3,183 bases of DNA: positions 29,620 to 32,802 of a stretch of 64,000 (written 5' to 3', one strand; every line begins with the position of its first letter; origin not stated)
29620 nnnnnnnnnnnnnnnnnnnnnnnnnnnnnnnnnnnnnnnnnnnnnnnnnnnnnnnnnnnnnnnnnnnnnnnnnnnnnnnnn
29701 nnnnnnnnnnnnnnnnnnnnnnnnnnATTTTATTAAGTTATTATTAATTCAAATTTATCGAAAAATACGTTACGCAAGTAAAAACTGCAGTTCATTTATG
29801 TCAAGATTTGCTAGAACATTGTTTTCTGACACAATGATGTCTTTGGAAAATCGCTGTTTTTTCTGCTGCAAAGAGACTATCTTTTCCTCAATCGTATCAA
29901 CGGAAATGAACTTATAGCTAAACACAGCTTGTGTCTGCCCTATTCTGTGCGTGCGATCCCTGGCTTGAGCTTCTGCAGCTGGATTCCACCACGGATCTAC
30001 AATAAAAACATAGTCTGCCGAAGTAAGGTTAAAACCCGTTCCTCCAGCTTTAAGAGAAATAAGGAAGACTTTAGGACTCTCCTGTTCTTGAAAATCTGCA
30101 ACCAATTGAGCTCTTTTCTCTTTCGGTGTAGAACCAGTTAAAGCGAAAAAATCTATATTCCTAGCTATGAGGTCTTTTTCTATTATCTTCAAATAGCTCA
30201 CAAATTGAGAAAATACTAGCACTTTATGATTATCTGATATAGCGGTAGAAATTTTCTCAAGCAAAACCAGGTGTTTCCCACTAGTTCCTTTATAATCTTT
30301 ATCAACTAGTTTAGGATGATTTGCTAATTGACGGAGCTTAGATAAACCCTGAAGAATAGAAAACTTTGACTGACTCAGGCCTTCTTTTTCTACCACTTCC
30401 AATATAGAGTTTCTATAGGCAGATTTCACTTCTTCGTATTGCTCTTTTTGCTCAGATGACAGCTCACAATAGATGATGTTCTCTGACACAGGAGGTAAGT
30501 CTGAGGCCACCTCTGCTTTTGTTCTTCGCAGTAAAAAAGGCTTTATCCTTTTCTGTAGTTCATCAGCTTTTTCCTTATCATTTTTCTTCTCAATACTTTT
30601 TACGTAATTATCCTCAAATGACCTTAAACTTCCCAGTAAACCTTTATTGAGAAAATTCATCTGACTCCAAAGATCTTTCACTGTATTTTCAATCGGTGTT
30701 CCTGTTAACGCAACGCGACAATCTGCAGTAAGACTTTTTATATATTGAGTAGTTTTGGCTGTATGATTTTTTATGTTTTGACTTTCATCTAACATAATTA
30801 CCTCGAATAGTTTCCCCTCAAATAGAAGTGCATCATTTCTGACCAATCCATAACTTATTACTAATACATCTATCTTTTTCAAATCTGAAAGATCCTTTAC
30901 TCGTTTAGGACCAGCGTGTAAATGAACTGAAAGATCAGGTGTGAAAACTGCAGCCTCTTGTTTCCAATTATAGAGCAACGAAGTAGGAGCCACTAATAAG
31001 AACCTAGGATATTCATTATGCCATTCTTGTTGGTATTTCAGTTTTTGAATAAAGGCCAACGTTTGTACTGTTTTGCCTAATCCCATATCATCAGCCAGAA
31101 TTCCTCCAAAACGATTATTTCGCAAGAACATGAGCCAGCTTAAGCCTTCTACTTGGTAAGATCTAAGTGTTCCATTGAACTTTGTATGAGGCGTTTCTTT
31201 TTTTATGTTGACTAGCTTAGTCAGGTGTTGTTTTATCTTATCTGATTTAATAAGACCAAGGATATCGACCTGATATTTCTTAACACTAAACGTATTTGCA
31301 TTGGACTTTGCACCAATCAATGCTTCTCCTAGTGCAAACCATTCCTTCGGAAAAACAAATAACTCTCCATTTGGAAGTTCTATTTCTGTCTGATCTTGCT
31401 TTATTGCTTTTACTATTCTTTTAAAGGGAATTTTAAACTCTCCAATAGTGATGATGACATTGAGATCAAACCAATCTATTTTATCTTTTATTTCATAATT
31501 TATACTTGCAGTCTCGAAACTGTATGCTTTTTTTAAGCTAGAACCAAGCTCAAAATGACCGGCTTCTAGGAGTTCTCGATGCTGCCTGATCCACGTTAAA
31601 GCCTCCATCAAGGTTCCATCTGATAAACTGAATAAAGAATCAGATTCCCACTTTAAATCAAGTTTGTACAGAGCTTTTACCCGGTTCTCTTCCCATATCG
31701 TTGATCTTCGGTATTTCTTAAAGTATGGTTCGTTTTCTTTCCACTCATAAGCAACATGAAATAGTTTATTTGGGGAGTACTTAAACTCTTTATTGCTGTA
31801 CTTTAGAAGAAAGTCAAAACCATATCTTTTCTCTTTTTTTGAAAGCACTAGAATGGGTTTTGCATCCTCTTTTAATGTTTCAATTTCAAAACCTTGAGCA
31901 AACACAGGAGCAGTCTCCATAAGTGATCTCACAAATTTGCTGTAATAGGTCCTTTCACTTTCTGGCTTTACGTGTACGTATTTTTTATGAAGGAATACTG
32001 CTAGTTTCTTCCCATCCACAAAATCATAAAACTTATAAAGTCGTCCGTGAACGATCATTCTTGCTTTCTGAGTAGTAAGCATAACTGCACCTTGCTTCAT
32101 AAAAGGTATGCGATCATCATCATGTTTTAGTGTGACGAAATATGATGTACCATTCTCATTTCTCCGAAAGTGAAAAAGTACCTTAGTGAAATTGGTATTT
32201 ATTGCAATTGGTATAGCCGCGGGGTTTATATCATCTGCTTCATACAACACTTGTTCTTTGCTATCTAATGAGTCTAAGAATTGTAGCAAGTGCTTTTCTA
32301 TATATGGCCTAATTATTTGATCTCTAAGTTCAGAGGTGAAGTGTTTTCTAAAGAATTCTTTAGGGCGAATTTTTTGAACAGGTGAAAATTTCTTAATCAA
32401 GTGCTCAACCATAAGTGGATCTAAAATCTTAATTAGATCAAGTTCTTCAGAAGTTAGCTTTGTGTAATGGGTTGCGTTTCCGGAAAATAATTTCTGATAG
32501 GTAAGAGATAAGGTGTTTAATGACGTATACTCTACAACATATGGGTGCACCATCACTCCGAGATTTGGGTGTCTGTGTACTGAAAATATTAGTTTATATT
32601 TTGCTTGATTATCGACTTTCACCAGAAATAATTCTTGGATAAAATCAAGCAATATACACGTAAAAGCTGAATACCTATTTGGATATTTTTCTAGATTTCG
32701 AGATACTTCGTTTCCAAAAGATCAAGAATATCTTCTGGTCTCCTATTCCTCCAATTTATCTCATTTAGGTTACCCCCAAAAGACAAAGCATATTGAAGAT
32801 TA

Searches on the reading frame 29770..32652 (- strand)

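Call 91: search_protein_families(library=pfam, proteins=[window:29770-32652:-], max_evalue=0.001)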
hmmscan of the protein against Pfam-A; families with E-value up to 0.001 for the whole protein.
window:29770-32652:- (960 aa): 5 families
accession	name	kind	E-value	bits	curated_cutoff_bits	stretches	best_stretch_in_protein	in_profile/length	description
PF00176.29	SNF2-rel_dom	-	6.8e-70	235.9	24.9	1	499-782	1-290/290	SNF2-related domain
PF00271.37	Helicase_C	-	3.5e-22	79.2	23.5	1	802-905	10-110/110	Helicase conserved C-terminal domain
PF04851.21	ResIII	-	2.4e-10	41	22.5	1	495-654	3-163/164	Type III restriction enzyme, res subunit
PF00270.35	DEAD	-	2.5e-05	24.5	26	1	522-660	22-166/167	DEAD/DEAH box helicase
PF16203.11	ERCC3_RAD25_C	-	0.00099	18.9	27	0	806-935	58-184/248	ERCC3/RAD25/XPB C-terminal helicase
